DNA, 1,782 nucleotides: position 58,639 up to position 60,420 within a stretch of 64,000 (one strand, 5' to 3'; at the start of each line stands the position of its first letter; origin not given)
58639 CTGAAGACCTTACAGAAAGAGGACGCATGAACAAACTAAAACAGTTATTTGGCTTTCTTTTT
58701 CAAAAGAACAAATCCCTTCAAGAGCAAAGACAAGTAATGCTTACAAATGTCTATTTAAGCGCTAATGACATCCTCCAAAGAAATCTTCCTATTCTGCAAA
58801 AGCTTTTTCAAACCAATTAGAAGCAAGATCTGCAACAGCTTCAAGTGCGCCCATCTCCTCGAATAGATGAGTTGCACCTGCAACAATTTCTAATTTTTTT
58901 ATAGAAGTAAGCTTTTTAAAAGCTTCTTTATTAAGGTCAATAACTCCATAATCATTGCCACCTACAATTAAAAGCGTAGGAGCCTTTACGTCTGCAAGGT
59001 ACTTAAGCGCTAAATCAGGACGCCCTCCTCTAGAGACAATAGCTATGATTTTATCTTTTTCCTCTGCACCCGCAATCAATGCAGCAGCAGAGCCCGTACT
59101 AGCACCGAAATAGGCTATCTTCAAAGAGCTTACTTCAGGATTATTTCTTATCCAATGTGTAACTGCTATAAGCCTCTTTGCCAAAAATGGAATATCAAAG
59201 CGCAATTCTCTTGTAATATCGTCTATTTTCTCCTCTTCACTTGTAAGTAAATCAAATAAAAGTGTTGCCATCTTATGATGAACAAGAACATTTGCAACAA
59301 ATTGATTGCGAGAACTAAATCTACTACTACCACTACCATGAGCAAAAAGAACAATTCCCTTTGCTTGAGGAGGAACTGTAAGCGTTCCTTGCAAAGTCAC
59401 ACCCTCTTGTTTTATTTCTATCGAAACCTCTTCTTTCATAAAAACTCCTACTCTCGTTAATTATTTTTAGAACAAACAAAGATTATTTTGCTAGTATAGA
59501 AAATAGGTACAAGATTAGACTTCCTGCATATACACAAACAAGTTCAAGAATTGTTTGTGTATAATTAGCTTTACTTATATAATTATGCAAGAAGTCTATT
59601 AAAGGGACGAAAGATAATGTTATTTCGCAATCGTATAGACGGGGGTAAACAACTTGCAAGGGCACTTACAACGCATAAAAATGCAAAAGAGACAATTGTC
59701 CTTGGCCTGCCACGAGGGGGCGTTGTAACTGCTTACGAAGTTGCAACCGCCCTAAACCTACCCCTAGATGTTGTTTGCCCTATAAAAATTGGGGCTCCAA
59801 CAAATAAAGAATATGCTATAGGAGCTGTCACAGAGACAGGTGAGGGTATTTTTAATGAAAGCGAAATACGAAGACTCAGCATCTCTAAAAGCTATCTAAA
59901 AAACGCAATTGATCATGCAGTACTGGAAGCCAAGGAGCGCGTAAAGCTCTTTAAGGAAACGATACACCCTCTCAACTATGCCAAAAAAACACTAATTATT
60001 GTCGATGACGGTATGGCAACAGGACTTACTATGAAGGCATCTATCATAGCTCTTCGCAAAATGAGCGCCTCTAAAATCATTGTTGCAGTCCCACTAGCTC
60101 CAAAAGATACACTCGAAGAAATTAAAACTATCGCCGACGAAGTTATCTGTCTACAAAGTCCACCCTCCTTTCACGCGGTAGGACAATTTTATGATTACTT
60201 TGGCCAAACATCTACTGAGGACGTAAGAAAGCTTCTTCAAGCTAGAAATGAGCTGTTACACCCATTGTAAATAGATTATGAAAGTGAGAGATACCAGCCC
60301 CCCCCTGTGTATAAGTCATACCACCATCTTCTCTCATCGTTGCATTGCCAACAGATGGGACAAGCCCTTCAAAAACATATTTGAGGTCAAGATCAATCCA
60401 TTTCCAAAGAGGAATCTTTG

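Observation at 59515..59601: Nested insertion: the 35-bp palindromic element sits inside the terminal repeat of a MITE-like element with a TA duplication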

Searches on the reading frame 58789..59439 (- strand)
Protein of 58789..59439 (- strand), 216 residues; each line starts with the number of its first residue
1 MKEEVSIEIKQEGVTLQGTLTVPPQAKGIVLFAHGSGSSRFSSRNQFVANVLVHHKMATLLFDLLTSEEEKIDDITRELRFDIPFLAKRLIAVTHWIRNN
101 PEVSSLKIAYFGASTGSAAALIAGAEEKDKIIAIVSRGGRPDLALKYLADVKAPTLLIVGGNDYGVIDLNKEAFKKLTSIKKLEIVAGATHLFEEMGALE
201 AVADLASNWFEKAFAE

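Call 15: find_encoding_contigs(protein=window:58789-59439:-, flank=10000, max_places=10)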
Protein window:58789-59439:- (216 aa): 5 contigs read that carry it; 1 place shown.
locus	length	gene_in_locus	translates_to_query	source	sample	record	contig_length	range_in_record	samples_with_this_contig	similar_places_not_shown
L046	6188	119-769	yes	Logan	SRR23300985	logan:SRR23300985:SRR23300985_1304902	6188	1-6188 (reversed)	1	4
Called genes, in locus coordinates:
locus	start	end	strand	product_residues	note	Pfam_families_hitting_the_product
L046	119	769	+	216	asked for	PF12146:Hydrolase_4 (faint)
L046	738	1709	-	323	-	PF01207:Dus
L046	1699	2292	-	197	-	PF03352:Adenine_glyco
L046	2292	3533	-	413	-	-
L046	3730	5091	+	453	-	PF00072:Response_reg, PF00158:Sigma54_activat, PF14532:Sigma54_activ_2, PF25601:AAA_lid_14, PF02954:HTH_8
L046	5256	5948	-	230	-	PF11967:RecO_N, PF02565:RecO_C (weak)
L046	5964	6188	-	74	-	?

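Call 43: search_protein_families(library=pfam, proteins=[window:58789-59439:-], max_evalue=0.01)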
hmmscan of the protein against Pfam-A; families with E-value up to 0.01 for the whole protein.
window:58789-59439:- (216 aa): 3 families
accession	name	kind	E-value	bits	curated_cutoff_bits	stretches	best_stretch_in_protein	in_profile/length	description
PF12146.15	Hydrolase_4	-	1.5e-05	24.8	27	0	147-192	186-233/239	Serine aminopeptidase, S33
PF01738.24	DLH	-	3.6e-05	23.9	21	1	87-197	78-192/217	Dienelactone hydrolase family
PF20408.4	Abhydrolase_11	-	0.00034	20.8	27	1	28-195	3-169/193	Alpha/beta hydrolase domain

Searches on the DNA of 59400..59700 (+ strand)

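Call 65: search_dna_similar(query=window:59529-59563:+, collection=plasmids, mode=distant, max_evalue=10, max_rows=10)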
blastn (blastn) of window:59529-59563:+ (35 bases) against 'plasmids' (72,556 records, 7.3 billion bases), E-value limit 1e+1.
Records with a match: 31; places in all: 31; records where one place covers at least 80% of the query: 0.
Best place of each record, by identity: >=99% 2; 95-99% 5; 90-95% 24.
By first word of the organism name: Staphylococcus 26; Leptolyngbya 4; Pseudoalteromonas 1.
By predicted mobility (MOB-suite, as given by PLSDB): conjugative 24; non-mobilizable 7.
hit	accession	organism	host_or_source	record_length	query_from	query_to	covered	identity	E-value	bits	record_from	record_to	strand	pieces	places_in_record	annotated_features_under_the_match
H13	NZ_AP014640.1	Leptolyngbya boryana IAM M-101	-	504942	1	23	66%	95.8%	1e+0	37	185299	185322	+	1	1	peptidase domain-containing ABC transporter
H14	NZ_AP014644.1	Leptolyngbya boryana dg5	-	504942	1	23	66%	95.8%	1e+0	37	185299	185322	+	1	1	peptidase domain-containing ABC transporter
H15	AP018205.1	Leptolyngbya boryana NIES-2135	-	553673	1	23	66%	95.8%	1e+0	37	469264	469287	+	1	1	cyclic nucleotide-regulated ABC bacteriocin/lantibiotic exporter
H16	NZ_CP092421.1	Leptolyngbya boryana IU 594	-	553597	1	23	66%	95.8%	1e+0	37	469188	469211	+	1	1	peptidase domain-containing ABC transporter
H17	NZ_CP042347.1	Staphylococcus aureus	Homo sapiens,heart valve,Tricuspid ...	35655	6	28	66%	91.3%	4e+0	34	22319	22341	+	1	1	type IA DNA topoisomerase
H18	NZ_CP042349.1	Staphylococcus aureus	Homo sapiens,heart valve,Tricuspid ...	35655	6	28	66%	91.3%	4e+0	34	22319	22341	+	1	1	type IA DNA topoisomerase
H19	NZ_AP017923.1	Staphylococcus aureus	Homo sapiens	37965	6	28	66%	91.3%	4e+0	34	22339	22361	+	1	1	type IA DNA topoisomerase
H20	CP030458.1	Staphylococcus aureus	Homo sapiens,blood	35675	6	28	66%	91.3%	4e+0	34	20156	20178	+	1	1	type IA DNA topoisomerase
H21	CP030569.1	Staphylococcus aureus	Homo sapiens,blood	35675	6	28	66%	91.3%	4e+0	34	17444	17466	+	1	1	type IA DNA topoisomerase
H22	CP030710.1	Staphylococcus aureus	Homo sapiens,blood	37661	6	28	66%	91.3%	4e+0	34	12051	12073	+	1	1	type IA DNA topoisomerase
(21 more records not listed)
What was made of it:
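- Tried and rejected: blastn against plasmids gave only chance hits (call 65).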

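Call 66: search_rna_families(source=window, start=59400, end=59700, threshold=evalue, max_evalue=1)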
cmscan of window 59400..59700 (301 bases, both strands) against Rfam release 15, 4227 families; matches with E-value up to 1: 2.
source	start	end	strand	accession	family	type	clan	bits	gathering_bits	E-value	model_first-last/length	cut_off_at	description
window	59531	59563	+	RF00165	Corona_pk3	Cis-reg;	CL00117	16.9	35.6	0.43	28-58/61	no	Coronavirus 3' UTR pseudoknot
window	59524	59568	+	RF03241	mir-1789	Gene; miRNA;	-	16.8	88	0.61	1-63/63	no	mir-1789 microRNA precursor family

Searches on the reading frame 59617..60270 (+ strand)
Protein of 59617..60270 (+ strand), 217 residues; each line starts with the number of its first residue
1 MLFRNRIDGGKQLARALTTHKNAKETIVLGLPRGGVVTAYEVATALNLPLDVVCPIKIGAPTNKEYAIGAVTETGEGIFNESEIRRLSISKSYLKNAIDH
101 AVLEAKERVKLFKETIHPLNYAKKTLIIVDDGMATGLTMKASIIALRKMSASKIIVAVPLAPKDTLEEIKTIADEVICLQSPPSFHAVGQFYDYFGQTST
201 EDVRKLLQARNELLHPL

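Call 14: find_encoding_contigs(protein=window:59617-60270:+, flank=10000, max_places=10)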
Protein window:59617-60270:+ (217 aa): 1 contig read that carries it; 1 place shown.
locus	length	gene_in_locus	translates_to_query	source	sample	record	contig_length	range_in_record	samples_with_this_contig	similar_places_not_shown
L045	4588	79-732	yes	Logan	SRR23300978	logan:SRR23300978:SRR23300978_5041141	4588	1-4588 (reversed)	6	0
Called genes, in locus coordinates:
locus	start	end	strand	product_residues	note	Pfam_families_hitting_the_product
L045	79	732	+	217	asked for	PF00156:Pribosyltran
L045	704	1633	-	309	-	PF01278:Omptin, PF17251:Pom (weak)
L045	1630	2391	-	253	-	PF00106:adh_short, PF08659:KR, PF13561:adh_short_C2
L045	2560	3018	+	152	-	PF12802:MarR_2, PF01047:MarR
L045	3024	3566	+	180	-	PF13302:Acetyltransf_3 (weak), PF00583:Acetyltransf_1, PF13673:Acetyltransf_10 (weak), PF13508:Acetyltransf_7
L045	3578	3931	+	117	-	PF01588:tRNA_bind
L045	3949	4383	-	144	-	-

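Call 33: find_homologous_proteins(query=window:59617-60270:+, max_evalue=1e-20)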
Query window:59617-60270:+ (217 aa): 1802 proteins with E <= 1e-20 among 2123 candidates; the best 120 are listed.
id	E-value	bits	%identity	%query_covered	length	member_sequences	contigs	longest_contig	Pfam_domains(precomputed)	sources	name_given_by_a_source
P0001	3.1e-135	466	100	100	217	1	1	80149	PF00156.34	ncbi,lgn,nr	ncbi:MAG: phosphoribosyltransferase family protein [Chlamydiales bacterium]|nr:phosphoribosyltransfe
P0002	1.4e-82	295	63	97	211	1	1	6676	PF00156.34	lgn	-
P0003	1.1e-74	269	59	97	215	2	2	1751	PF00156.34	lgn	-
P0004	5.3e-74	267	60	97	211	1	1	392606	PF14681.13,PF00156.34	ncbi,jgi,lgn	-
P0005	1.8e-73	265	60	96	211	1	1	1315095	PF00156.34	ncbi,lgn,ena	-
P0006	7.9e-73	263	61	98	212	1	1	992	PF00156.34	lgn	-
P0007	2.2e-71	258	59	97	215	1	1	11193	PF00156.34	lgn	-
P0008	1.6e-70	255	58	97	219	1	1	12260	PF00156.34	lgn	-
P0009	1.9e-70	255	58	96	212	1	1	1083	PF00156.34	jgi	jgi:putative phosphoribosyl transferase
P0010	1.7e-69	252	58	97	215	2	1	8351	PF00156.34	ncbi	-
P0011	5.1e-69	250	57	98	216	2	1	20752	PF00156.34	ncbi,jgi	jgi:putative phosphoribosyl transferase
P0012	2.8e-67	245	57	96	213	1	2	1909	PF00156.34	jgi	jgi:putative phosphoribosyl transferase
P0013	9.1e-67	243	57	95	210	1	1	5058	PF14681.13,PF00156.34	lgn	-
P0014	1.1e-66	243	56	95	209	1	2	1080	PF14681.13,PF00156.34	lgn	-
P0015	2.2e-66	242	54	95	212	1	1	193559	PF00156.34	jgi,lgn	-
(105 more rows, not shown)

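Call 43: search_protein_families(library=pfam, proteins=[window:59617-60270:+], max_evalue=0.01)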
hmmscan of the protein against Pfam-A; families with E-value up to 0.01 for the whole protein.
window:59617-60270:+ (217 aa): 2 families
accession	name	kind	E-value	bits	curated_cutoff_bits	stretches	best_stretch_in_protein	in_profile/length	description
PF00156.33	Pribosyltran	-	3.5e-19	69.1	26.3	1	7-192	12-154/158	Phosphoribosyl transferase domain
PF15609.12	PRTase_2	-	0.0066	16.4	28.8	0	121-161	117-157/188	Phosphoribosyl transferase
